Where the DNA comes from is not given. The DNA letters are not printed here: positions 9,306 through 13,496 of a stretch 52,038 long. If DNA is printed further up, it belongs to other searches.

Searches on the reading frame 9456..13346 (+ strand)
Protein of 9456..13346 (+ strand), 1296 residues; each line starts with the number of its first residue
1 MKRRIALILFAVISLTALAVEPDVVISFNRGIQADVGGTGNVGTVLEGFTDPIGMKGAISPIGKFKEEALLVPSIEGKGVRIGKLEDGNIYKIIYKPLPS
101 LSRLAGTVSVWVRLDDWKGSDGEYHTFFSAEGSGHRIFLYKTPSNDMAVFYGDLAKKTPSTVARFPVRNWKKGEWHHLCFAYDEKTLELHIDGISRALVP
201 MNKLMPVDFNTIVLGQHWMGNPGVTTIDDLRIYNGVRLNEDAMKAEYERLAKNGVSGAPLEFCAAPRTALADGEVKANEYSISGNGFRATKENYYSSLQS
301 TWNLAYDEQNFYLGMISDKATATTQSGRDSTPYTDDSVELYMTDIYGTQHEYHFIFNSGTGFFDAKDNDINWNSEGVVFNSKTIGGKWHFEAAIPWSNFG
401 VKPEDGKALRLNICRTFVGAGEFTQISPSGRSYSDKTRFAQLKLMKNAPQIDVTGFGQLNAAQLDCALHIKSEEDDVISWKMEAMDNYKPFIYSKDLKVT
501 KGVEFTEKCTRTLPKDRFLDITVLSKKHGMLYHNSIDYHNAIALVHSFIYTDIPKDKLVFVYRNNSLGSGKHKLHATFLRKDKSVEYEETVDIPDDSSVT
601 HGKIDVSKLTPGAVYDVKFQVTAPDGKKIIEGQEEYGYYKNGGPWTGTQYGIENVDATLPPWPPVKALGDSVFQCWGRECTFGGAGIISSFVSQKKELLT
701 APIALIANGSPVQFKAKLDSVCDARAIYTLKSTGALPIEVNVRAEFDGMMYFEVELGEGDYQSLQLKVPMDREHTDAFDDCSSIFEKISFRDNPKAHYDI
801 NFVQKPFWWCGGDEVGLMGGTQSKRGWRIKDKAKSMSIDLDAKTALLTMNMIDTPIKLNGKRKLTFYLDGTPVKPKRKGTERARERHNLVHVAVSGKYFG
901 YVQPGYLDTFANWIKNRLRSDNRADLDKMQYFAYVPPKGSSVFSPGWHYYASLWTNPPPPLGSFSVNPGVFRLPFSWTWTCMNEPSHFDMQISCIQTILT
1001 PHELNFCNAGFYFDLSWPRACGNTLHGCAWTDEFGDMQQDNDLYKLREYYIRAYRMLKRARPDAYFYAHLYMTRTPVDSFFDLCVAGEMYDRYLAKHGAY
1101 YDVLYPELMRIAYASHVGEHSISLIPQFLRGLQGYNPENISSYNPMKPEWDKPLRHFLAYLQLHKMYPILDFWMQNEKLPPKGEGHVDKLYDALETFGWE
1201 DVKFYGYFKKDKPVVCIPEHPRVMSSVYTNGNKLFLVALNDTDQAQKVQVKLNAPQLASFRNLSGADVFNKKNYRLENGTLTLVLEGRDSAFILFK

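Call 47: search_protein_families(library=pfam, proteins=[window:9456-13346:+], max_evalue=0.001)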
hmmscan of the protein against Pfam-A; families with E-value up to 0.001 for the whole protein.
window:9456-13346:+ (1296 aa): 3 families
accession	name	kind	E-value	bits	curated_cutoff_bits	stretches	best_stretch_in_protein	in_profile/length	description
PF13385.13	Laminin_G_3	-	7.4e-14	52.6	27.6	1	100-238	13-146/151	Concanavalin A-like lectin/glucanases superfamily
PF06452.16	CBM9_1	-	4.3e-07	30.4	23.4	1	294-445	28-183/185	Carbohydrate family 9 binding domain-like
PF19543.5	GH123_N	-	7e-07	27.9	22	0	1189-1257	861-927/969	Glycoside hydrolase 123, N-terminal domain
